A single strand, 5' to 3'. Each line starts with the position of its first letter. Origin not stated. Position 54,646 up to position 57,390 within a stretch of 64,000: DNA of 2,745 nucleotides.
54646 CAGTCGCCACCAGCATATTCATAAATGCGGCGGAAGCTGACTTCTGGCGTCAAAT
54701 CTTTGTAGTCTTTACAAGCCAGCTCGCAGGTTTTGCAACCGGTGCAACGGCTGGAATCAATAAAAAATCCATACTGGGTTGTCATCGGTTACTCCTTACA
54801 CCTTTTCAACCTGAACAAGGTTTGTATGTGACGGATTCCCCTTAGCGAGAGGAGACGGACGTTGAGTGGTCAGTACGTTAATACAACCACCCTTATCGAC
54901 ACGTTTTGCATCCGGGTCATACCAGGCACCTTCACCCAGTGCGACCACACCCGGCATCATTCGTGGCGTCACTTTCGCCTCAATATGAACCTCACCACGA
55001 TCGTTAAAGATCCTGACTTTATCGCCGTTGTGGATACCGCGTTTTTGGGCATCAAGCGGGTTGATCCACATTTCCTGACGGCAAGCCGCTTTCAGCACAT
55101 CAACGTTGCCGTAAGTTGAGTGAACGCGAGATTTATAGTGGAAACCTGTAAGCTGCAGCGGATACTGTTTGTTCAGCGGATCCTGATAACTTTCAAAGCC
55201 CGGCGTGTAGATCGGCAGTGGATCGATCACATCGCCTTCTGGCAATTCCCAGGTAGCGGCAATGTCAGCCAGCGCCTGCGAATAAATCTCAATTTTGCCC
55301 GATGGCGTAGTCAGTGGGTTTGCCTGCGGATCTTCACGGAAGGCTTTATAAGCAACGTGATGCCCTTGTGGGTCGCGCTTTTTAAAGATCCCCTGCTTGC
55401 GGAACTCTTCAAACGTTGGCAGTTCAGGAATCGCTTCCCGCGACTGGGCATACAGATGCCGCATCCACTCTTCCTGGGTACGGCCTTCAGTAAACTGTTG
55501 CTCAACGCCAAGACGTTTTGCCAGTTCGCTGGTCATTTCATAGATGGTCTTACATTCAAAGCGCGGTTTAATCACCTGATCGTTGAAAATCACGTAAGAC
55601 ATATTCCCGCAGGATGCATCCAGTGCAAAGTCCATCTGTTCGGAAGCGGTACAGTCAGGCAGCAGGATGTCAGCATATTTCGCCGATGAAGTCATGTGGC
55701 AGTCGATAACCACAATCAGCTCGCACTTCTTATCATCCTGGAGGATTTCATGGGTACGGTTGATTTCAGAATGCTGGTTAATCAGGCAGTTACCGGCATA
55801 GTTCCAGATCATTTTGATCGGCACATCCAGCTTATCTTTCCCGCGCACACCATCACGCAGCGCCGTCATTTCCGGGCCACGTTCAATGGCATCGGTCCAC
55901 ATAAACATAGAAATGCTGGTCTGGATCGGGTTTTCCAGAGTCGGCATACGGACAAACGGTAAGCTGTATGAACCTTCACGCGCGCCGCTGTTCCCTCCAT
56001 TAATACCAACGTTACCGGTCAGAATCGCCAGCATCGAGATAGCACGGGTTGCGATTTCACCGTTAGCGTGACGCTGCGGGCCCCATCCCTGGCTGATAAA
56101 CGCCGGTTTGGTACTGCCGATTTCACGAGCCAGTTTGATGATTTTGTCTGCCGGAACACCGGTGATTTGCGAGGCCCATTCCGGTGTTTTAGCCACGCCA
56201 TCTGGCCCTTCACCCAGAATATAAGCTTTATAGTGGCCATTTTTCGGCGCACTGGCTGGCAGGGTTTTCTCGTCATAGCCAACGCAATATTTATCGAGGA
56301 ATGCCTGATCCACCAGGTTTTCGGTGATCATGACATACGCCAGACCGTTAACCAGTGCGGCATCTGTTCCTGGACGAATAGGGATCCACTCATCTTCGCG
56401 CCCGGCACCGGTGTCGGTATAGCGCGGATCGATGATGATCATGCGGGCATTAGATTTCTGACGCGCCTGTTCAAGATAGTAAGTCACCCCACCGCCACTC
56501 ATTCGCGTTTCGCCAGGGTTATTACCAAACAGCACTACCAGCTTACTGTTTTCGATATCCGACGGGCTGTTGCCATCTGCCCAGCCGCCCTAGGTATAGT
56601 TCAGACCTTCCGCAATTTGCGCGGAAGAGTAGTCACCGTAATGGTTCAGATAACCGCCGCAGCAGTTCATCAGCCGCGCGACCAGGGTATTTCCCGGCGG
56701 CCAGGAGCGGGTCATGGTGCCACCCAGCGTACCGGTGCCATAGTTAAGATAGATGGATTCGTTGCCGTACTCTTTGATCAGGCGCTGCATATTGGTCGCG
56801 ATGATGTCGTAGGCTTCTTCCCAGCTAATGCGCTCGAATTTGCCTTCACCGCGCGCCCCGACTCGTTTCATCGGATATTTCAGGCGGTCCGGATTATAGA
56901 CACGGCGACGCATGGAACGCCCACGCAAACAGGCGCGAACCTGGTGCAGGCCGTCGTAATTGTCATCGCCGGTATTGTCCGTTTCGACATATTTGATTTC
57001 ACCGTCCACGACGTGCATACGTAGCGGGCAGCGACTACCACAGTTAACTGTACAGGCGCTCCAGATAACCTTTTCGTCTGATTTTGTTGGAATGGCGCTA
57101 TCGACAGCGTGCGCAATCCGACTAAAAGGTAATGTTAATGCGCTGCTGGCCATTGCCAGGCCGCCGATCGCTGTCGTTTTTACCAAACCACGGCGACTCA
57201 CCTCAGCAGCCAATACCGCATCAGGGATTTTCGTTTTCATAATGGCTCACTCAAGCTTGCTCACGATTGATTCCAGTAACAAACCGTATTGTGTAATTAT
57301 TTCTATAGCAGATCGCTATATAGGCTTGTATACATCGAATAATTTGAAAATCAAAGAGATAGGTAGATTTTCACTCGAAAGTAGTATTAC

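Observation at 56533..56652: Premature amber codon inside dmsA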

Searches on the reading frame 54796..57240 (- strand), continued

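Call 63: search_protein_families(proteins=[L001:3001-5442:+], library=ncbifam, max_evalue=1e-100)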
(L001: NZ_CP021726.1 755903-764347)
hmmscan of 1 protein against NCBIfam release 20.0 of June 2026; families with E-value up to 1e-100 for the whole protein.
L001:3001-5442:+ (814 aa): 6 families
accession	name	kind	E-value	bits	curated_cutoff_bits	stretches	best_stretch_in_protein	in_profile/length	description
NF011566.1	PRK14990.1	exception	0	1957.1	1600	1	1-814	1-814/814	dimethylsulfoxide reductase subunit A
TIGR02166.1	dmsA_ynfE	subfamily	0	1440.6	777.7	1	14-814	1-794/794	DMSO/selenate family reductase complex A subunit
NF041885.1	selenate_YnfE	exception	0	1406.2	1675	1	14-814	3-805/805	selenate/tellurate reductase subunit YnfE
NF041884.1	selenate_YnfF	exception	0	1336.4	1650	1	14-814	1-798/798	selenate/tellurate reductase subunit YnfF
TIGR00509.1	bisC_fam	subfamily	2.2e-134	449.5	1017.55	1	75-813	9-753/772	molybdopterin guanine dinucleotide-containing S/N-oxide reductase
NF011682.0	PRK15102.1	equivalog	5.5e-107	358.8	909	0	467-813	463-809/829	trimethylamine-N-oxide reductase TorA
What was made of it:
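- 54796..57240 (-): dmsA, catalytic subunit of anaerobic DMSO reductase, interrupted by one in-frame stop (a pseudogene as encoded). With Tyr217 restored the protein scores 1957 bits against NCBIfam NF011566, cutoff 1600 (call 63).
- On DmsA, DMSO reductase subunit A (NCBIfam NF011566): The same sequence with Tyr217 restored scores 1957.1 bits (call 63).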

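Call 67: find_encoding_contigs(protein=L001:3646-5442:+, flank=1500, max_places=6)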
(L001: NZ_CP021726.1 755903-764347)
Protein L001:3646-5442:+ (599 aa): 13 contigs read that carry it; 6 places shown.
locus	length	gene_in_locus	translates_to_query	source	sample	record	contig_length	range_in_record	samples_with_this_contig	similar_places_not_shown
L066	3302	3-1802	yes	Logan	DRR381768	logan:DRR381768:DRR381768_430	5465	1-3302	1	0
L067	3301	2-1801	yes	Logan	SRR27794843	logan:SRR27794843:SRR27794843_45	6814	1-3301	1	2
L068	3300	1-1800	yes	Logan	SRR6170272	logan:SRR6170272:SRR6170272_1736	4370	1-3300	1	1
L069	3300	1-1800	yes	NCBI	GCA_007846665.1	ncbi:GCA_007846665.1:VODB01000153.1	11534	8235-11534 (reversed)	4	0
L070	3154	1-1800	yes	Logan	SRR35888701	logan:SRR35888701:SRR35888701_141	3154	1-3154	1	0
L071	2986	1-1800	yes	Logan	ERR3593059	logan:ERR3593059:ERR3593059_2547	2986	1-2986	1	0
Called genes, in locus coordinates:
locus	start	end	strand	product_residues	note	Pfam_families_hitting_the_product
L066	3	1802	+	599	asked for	PF00384:Molybdopterin, PF01568:Molydop_binding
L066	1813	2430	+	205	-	PF12797:Fer4_2 (weak), PF13187:Fer4_9 (faint), PF13237:Fer4_10 (faint), PF13247:Fer4_11, PF12838:Fer4_7 (weak), PF12797:Fer4_2 (weak), PF00037:Fer4, PF12837:Fer4_6, +2 more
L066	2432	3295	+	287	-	PF04976:DmsC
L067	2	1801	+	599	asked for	PF00384:Molybdopterin, PF01568:Molydop_binding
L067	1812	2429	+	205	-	PF12797:Fer4_2 (weak), PF13187:Fer4_9 (faint), PF13237:Fer4_10 (faint), PF13247:Fer4_11, PF12838:Fer4_7 (weak), PF12797:Fer4_2 (weak), PF00037:Fer4, PF12837:Fer4_6, +2 more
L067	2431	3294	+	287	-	PF04976:DmsC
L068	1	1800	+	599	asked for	PF00384:Molybdopterin, PF01568:Molydop_binding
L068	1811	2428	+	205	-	PF12797:Fer4_2 (weak), PF13187:Fer4_9 (faint), PF13237:Fer4_10 (faint), PF13247:Fer4_11, PF12838:Fer4_7 (weak), PF12797:Fer4_2 (weak), PF00037:Fer4, PF12837:Fer4_6, +2 more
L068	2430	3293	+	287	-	PF04976:DmsC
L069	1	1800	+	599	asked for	PF00384:Molybdopterin, PF01568:Molydop_binding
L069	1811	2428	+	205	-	PF12797:Fer4_2 (weak), PF13187:Fer4_9 (faint), PF13237:Fer4_10 (faint), PF13247:Fer4_11, PF12838:Fer4_7 (weak), PF12797:Fer4_2 (weak), PF00037:Fer4, PF12837:Fer4_6, +2 more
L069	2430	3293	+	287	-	PF04976:DmsC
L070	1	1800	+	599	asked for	PF00384:Molybdopterin, PF01568:Molydop_binding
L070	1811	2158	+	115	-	PF12797:Fer4_2 (weak), PF13183:Fer4_8 (weak), PF13247:Fer4_11, PF13237:Fer4_10 (weak), PF12838:Fer4_7 (weak), PF13187:Fer4_9 (weak), PF00037:Fer4, PF12837:Fer4_6, +4 more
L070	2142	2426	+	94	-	PF13247:Fer4_11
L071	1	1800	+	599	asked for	PF00384:Molybdopterin, PF01568:Molydop_binding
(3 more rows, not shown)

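Call 68: find_encoding_contigs(protein=L001:3643-5442:+, flank=1500, max_places=6)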
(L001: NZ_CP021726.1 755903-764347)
Protein L001:3643-5442:+ (600 aa): 20 contigs read that carry it; 6 places shown.
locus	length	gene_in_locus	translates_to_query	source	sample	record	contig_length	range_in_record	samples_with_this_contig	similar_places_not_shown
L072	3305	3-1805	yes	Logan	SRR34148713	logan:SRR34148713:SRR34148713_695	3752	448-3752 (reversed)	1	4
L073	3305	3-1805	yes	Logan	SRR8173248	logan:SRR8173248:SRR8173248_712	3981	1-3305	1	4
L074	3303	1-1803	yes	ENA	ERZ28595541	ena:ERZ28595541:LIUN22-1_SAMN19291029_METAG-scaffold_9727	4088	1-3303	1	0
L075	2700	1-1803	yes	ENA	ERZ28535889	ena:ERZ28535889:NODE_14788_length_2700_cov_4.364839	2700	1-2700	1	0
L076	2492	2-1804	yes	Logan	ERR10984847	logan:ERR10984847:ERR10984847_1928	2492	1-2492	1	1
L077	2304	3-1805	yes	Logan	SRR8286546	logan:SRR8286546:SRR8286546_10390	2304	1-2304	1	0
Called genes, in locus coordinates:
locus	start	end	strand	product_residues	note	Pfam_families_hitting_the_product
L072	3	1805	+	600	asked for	?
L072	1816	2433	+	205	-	PF12797:Fer4_2 (weak), PF13187:Fer4_9 (faint), PF13237:Fer4_10 (faint), PF13247:Fer4_11, PF12838:Fer4_7 (weak), PF12797:Fer4_2 (weak), PF00037:Fer4, PF12837:Fer4_6, +2 more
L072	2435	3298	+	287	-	PF04976:DmsC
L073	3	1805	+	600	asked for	?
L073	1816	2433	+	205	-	PF12797:Fer4_2 (weak), PF13187:Fer4_9 (faint), PF13237:Fer4_10 (faint), PF13247:Fer4_11, PF12838:Fer4_7 (weak), PF12797:Fer4_2 (weak), PF00037:Fer4, PF12837:Fer4_6, +2 more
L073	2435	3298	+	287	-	PF04976:DmsC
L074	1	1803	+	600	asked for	?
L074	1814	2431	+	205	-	PF12797:Fer4_2 (weak), PF13187:Fer4_9 (faint), PF13237:Fer4_10 (faint), PF13247:Fer4_11, PF12838:Fer4_7 (weak), PF12797:Fer4_2 (weak), PF00037:Fer4, PF12837:Fer4_6, +3 more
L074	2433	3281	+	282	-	-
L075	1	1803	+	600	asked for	?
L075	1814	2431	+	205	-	PF12797:Fer4_2 (weak), PF13187:Fer4_9 (faint), PF13237:Fer4_10 (faint), PF13247:Fer4_11, PF12838:Fer4_7 (weak), PF12797:Fer4_2 (weak), PF00037:Fer4, PF12837:Fer4_6, +3 more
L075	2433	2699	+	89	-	?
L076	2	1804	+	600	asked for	?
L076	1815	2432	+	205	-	PF12797:Fer4_2 (weak), PF13187:Fer4_9 (faint), PF13237:Fer4_10 (faint), PF13247:Fer4_11, PF12838:Fer4_7 (weak), PF12797:Fer4_2 (weak), PF00037:Fer4, PF12837:Fer4_6, +2 more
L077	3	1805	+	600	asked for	?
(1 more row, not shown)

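Call 69: find_encoding_contigs(protein=L001:3640-5442:+, flank=1500, max_places=6)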
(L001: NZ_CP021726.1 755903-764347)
Protein L001:3640-5442:+ (601 aa): 24 contigs read that carry it; 6 places shown.
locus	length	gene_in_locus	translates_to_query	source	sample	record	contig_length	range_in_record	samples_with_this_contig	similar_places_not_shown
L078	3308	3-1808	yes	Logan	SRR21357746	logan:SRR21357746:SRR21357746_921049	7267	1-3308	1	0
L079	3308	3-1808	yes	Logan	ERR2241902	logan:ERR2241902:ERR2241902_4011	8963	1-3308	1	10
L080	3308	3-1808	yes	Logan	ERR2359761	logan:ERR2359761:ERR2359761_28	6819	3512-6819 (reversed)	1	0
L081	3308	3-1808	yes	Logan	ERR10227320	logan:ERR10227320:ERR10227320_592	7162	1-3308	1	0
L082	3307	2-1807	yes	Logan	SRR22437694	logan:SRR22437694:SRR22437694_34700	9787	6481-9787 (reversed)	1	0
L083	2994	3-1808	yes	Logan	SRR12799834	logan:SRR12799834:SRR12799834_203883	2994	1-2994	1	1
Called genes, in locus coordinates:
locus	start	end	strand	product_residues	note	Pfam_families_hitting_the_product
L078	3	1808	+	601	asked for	?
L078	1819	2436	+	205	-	PF12797:Fer4_2 (weak), PF13187:Fer4_9 (faint), PF13237:Fer4_10 (faint), PF13247:Fer4_11, PF12838:Fer4_7 (weak), PF12797:Fer4_2 (weak), PF00037:Fer4, PF12837:Fer4_6, +2 more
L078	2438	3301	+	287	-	PF04976:DmsC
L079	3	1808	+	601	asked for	?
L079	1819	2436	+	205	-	PF12797:Fer4_2 (weak), PF13187:Fer4_9 (faint), PF13237:Fer4_10 (faint), PF13247:Fer4_11, PF12838:Fer4_7 (weak), PF12797:Fer4_2 (weak), PF00037:Fer4, PF12837:Fer4_6, +2 more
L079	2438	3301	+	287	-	PF04976:DmsC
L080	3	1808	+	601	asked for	?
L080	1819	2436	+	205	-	PF12797:Fer4_2 (weak), PF13187:Fer4_9 (faint), PF13237:Fer4_10 (faint), PF13247:Fer4_11, PF12838:Fer4_7 (weak), PF12797:Fer4_2 (weak), PF00037:Fer4, PF12837:Fer4_6, +2 more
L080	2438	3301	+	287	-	PF04976:DmsC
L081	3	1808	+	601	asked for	?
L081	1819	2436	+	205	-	PF12797:Fer4_2 (weak), PF13187:Fer4_9 (faint), PF13237:Fer4_10 (faint), PF13247:Fer4_11, PF12838:Fer4_7 (weak), PF12797:Fer4_2 (weak), PF00037:Fer4, PF12837:Fer4_6, +2 more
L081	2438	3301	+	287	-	PF04976:DmsC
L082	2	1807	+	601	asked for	?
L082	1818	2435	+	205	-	PF12797:Fer4_2 (weak), PF13187:Fer4_9 (faint), PF13237:Fer4_10 (faint), PF13247:Fer4_11, PF12838:Fer4_7 (weak), PF12797:Fer4_2 (weak), PF00037:Fer4, PF12837:Fer4_6, +2 more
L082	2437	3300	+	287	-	PF04976:DmsC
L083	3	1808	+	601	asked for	?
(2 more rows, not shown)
